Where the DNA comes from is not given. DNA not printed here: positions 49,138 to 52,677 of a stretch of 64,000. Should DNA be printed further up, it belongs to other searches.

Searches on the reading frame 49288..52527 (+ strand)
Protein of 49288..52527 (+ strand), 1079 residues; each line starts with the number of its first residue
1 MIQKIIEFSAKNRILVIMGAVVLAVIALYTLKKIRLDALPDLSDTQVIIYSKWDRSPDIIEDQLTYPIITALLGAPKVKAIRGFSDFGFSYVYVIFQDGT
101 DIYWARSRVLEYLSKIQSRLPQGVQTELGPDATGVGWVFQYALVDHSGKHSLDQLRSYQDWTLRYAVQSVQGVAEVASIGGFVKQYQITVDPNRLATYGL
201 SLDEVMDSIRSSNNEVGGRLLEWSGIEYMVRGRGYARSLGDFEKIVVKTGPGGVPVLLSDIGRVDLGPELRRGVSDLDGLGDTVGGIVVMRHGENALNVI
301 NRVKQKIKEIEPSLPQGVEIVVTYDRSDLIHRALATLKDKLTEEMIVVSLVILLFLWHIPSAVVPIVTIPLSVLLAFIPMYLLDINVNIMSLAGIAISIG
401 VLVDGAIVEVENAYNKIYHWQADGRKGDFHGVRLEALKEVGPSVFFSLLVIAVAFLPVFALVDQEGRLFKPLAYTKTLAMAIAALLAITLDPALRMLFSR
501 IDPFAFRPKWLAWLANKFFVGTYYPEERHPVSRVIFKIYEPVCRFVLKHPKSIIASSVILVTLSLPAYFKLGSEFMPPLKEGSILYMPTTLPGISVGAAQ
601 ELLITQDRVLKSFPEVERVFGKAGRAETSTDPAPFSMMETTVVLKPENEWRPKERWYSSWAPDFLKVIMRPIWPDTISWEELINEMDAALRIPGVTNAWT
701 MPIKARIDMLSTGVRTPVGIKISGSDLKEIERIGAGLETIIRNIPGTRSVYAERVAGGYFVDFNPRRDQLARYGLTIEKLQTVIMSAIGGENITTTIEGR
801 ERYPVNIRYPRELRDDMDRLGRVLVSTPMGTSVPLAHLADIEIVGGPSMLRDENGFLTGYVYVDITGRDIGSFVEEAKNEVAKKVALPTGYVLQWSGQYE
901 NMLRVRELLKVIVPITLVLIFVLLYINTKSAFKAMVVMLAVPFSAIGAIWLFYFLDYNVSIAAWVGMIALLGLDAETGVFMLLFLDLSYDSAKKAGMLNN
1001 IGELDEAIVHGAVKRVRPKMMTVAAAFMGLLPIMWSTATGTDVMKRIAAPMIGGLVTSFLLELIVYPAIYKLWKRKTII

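Call 41: search_protein_families(library=ncbifam, proteins=[window:49288-52527:+], max_evalue=0.00001)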
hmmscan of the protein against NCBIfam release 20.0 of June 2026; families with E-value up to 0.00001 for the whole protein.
window:49288-52527:+ (1079 aa): 13 families
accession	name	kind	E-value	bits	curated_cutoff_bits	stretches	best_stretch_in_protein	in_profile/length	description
TIGR00914.1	2A0601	subfamily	0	1089.7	701.45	1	1-1076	1-1038/1051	CusA/CzcA family heavy metal efflux RND transporter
NF033617.1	RND_permease_2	subfamily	9.2e-121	404.6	1250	1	15-1074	10-1008/1009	multidrug efflux RND transporter permease subunit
NF000282.2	RND_permease_1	subfamily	2.1e-98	330.5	1250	2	20-627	15-614/1029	multidrug efflux RND transporter permease subunit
TIGR00915.1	2A0602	subfamily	7.9e-86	288.9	940.35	2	14-626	10-616/1050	efflux RND transporter permease subunit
NF007133.0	PRK09579.1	equivalog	7.9e-68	228.9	1763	2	14-501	12-491/1017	multidrug efflux RND transporter permease subunit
NF007905.0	PRK10614.1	equivalog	2.4e-66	224.1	1774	2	20-629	18-605/1025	multidrug efflux RND transporter permease subunit MdtC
NF007798.0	PRK10503.1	equivalog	3e-60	203.9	1584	2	16-496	25-498/1040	MdtB/MuxB family multidrug efflux RND transporter permease subunit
NF007131.0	PRK09577.1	equivalog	7.3e-60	202.7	1768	2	21-516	17-515/1045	multidrug efflux RND transporter permease subunit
NF007842.1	PRK10555.1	equivalog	4e-56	190.5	1854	2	13-577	9-564/1036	multidrug efflux RND transporter permease AcrD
NF011706.2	PRK15127.1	equivalog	6.6e-51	173.3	2150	2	29-589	25-577/1049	multidrug efflux RND transporter permease subunit AcrB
NF000037.1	RND_perm_OqxB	exception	3e-49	167.7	2200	2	17-499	15-499/1050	multidrug efflux RND transporter permease subunit OqxB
TIGR00833.1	actII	subfamily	9.3e-12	44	874.7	1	291-567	128-378/910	MMPL family RND transporter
TIGR00921.1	2A067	subfamily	1.3e-10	40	351.9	1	297-565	153-404/733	hydrophobe/amphiphile efflux-3 (HAE3) family transporter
